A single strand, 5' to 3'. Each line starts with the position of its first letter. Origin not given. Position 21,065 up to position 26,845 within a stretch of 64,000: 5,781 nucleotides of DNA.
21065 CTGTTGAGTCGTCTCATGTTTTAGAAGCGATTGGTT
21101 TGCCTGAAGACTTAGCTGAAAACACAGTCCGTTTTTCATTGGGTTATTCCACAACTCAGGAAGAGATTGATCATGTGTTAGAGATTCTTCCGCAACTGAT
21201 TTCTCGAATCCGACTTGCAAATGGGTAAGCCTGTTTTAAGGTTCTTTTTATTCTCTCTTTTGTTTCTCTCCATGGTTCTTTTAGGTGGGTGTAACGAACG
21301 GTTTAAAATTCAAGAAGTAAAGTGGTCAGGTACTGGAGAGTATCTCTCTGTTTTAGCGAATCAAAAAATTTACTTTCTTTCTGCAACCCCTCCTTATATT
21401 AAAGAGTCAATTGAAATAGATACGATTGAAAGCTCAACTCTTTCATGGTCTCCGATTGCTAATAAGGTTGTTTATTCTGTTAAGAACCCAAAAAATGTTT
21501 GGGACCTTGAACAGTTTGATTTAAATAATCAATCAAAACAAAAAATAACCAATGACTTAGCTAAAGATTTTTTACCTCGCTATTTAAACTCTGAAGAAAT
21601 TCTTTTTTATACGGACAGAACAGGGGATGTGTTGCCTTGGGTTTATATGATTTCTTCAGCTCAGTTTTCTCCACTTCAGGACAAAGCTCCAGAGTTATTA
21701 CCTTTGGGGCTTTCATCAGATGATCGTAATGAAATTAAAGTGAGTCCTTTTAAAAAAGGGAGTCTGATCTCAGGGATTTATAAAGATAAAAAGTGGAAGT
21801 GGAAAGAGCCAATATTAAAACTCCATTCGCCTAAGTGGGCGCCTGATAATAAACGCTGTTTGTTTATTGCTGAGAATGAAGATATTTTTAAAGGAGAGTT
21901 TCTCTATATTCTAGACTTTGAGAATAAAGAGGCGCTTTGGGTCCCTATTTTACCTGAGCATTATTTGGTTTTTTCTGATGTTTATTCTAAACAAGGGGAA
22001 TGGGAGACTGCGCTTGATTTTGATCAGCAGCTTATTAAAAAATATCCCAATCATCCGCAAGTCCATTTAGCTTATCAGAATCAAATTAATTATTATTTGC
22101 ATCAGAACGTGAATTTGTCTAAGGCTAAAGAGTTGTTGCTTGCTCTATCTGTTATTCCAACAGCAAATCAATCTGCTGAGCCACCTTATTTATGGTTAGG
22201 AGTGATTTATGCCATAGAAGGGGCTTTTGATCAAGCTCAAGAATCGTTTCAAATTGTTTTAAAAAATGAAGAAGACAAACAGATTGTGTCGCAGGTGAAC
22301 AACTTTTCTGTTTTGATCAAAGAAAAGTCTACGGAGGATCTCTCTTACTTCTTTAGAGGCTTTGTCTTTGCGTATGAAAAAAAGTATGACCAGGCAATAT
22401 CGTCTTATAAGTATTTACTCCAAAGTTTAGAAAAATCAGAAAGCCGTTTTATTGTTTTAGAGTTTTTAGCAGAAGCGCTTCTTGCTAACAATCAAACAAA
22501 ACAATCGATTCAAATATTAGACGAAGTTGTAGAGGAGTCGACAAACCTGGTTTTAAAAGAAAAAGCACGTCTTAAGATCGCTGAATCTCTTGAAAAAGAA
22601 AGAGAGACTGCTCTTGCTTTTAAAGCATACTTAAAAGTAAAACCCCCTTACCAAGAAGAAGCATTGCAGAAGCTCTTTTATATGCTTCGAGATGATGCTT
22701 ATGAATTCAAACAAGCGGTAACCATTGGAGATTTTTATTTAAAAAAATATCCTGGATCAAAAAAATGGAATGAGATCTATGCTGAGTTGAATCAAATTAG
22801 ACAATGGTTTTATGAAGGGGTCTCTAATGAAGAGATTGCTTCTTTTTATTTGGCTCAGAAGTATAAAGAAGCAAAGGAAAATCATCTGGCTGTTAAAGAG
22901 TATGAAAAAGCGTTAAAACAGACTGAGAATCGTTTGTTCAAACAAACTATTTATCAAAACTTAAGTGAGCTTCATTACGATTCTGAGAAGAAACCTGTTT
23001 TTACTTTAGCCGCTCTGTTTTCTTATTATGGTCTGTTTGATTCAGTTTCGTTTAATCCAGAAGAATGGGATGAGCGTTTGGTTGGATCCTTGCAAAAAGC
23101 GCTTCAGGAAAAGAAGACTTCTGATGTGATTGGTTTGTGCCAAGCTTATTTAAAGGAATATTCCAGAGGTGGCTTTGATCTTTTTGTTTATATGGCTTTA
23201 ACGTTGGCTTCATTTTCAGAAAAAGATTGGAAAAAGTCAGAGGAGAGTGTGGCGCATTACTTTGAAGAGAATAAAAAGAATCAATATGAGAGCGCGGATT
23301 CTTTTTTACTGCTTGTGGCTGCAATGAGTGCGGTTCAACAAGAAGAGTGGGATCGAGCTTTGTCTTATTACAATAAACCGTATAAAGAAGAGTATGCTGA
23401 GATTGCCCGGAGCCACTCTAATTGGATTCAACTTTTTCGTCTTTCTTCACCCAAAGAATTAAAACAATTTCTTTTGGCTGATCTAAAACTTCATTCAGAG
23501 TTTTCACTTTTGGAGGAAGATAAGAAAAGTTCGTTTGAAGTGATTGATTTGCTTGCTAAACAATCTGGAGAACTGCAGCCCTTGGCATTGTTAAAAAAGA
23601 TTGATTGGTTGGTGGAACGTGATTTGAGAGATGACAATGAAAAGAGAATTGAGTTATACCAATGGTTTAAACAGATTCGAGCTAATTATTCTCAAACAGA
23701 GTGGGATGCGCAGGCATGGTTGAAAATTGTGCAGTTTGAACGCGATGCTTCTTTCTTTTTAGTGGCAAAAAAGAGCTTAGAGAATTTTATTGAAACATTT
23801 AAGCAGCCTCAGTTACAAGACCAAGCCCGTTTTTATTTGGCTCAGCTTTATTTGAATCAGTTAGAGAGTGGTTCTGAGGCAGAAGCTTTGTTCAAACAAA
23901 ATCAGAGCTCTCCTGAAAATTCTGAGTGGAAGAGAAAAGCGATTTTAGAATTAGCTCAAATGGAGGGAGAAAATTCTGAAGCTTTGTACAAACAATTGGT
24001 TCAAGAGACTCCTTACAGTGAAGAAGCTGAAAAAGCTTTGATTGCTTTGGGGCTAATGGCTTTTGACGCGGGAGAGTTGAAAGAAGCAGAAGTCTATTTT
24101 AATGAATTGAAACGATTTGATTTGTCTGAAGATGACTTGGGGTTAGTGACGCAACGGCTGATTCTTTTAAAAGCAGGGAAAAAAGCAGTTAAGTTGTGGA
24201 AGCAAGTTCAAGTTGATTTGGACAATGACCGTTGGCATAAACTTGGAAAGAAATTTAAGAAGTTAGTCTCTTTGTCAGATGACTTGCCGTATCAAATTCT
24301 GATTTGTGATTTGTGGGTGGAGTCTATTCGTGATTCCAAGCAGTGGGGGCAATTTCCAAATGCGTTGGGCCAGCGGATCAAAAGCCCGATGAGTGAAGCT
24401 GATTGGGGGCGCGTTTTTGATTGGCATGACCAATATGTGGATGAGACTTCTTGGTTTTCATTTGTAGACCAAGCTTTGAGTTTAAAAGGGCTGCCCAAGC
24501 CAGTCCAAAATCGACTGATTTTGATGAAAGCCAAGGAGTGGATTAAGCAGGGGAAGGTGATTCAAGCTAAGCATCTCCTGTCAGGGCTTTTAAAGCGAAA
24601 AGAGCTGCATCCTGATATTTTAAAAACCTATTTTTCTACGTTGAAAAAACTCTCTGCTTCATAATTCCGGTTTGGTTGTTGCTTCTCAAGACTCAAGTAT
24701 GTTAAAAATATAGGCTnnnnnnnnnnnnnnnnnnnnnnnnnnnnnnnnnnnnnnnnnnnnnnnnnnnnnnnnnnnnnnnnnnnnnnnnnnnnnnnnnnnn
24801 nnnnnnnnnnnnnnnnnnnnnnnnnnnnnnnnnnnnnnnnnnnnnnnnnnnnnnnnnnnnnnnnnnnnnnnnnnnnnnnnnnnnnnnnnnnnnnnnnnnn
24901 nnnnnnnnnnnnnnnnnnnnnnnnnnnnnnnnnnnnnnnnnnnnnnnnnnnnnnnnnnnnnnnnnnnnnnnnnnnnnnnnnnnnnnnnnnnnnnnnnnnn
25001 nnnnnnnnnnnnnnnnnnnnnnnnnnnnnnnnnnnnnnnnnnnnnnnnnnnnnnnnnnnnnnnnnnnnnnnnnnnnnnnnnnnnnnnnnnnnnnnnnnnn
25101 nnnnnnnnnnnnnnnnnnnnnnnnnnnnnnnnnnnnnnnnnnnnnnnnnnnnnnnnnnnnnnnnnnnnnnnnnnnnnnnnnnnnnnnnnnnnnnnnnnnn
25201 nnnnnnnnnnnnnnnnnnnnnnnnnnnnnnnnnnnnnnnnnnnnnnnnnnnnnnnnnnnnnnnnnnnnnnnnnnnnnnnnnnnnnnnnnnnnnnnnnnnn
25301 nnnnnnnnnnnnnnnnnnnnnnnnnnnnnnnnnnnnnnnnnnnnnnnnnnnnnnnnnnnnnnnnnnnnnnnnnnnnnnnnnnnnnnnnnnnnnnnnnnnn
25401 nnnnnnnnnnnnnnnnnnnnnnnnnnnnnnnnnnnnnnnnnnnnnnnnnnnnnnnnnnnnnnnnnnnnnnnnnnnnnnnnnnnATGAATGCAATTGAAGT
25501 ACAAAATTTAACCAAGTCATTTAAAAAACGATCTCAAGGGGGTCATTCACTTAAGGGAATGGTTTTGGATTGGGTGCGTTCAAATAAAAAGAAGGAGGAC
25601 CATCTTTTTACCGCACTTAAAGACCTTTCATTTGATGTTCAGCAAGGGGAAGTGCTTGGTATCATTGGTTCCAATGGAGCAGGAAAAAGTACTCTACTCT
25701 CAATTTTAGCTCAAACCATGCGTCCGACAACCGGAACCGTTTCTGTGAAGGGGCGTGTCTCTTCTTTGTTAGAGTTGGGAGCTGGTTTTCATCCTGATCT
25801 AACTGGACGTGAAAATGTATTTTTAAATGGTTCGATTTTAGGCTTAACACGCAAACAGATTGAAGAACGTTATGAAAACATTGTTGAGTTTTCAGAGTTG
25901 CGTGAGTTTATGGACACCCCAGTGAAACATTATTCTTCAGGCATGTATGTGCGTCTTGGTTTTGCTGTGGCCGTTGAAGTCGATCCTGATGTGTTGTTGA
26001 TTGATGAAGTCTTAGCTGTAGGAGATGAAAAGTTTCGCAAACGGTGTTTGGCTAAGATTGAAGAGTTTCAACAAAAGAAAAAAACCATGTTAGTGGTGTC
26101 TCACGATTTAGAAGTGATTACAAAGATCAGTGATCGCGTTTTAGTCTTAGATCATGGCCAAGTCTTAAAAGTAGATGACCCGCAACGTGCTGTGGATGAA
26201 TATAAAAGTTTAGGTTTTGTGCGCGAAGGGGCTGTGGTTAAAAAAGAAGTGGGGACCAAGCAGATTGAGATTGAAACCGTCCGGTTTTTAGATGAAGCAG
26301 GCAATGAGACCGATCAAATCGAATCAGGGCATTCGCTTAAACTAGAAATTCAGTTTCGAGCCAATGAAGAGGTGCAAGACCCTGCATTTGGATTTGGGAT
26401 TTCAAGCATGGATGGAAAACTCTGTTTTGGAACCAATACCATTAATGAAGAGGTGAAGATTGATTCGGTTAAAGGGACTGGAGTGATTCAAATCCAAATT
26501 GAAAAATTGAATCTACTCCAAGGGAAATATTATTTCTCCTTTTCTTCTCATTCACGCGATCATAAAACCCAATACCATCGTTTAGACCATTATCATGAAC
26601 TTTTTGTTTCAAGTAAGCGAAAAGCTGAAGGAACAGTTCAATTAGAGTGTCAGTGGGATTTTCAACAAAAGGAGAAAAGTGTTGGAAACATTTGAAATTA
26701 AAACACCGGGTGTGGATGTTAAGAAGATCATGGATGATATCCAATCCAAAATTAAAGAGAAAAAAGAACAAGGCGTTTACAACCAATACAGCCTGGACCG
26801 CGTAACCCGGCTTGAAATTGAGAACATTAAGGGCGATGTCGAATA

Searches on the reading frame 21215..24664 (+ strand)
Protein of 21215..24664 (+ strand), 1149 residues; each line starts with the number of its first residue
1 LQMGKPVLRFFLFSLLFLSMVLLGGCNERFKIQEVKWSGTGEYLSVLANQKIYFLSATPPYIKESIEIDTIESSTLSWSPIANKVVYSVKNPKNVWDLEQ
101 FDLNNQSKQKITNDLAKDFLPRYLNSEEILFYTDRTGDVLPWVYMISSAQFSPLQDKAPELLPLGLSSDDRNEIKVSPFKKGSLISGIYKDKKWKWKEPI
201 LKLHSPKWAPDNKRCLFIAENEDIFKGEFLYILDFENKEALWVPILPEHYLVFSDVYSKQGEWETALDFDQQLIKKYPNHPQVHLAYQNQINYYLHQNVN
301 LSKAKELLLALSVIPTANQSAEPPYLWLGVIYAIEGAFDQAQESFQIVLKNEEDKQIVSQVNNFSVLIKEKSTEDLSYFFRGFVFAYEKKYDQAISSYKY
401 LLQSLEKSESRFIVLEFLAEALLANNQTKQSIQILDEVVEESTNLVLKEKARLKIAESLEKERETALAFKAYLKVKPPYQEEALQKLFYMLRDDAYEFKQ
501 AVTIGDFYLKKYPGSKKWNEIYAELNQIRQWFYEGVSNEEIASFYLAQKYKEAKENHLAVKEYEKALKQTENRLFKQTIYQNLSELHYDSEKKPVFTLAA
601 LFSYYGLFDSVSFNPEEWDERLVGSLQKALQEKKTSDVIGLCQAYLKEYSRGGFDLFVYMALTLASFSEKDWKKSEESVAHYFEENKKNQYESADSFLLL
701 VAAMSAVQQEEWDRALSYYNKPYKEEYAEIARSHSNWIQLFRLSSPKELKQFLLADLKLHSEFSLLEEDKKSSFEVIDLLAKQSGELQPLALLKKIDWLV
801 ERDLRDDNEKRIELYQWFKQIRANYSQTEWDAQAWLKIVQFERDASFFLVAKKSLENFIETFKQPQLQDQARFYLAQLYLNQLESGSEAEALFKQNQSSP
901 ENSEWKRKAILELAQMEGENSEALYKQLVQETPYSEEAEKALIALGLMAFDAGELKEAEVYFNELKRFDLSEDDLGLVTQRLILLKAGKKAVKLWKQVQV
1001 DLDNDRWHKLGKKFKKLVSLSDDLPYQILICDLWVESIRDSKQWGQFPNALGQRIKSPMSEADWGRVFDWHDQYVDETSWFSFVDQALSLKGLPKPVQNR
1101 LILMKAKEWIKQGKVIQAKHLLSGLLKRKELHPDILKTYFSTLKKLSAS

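Call 11: search_protein_families(library=pfam, proteins=[window:21215-24664:+], max_evalue=0.001)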
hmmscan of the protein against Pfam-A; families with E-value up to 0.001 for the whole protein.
window:21215-24664:+ (1149 aa): 8 families
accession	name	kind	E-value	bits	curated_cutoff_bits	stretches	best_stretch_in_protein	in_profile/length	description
PF07719.23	TPR_2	-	1e-09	38.2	27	0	940-965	2-27/34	Tetratricopeptide repeat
PF13432.12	TPR_16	-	4.7e-09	37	32.7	0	910-966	5-58/65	Tetratricopeptide repeat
PF13428.12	TPR_14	-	8.2e-07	29.6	23.5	0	252-287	6-41/44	Tetratricopeptide repeat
PF13176.12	TPR_7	-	1.7e-06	28.1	27.9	0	256-275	8-29/36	Tetratricopeptide repeat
PF13424.12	TPR_12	-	1.3e-05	25.8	30.1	0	909-964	10-70/77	Tetratricopeptide repeat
PF14559.12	TPR_19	-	1.9e-05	25.3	25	0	388-442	4-55/68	Tetratricopeptide repeat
PF00515.34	TPR_1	-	9.2e-05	22.5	27.8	0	325-351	4-30/34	Tetratricopeptide repeat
PF13174.12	TPR_6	-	0.00081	20.3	26.3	0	256-280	9-33/33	Tetratricopeptide repeat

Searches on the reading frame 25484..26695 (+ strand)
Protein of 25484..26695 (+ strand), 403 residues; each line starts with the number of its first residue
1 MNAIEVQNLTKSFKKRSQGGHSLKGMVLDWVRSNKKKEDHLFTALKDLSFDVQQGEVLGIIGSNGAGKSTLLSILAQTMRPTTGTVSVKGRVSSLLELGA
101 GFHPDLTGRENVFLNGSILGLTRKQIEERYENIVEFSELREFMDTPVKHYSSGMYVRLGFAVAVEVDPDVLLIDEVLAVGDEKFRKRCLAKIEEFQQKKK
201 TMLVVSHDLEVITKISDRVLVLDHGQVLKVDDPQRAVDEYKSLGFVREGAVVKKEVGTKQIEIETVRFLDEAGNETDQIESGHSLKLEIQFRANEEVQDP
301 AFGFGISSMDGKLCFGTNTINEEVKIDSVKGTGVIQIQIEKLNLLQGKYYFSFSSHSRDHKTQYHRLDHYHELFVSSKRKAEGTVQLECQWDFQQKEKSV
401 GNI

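Call 26: search_protein_families(library=pfam, proteins=[window:25484-26695:+], max_evalue=0.001)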
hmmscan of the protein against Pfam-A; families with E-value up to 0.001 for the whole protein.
window:25484-26695:+ (403 aa): 3 families
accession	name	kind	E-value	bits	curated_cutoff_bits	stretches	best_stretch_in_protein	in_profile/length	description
PF14524.12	Wzt_C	-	7e-28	97.9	30.4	1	254-386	3-142/143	Wzt C-terminal domain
PF00005.33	ABC_tran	-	9.5e-23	81.8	25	1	45-176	1-135/137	ABC transporter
PF13304.12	AAA_21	-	0.0006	20.4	27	0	59-77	3-21/304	AAA domain, putative AbiEii toxin, Type IV TA system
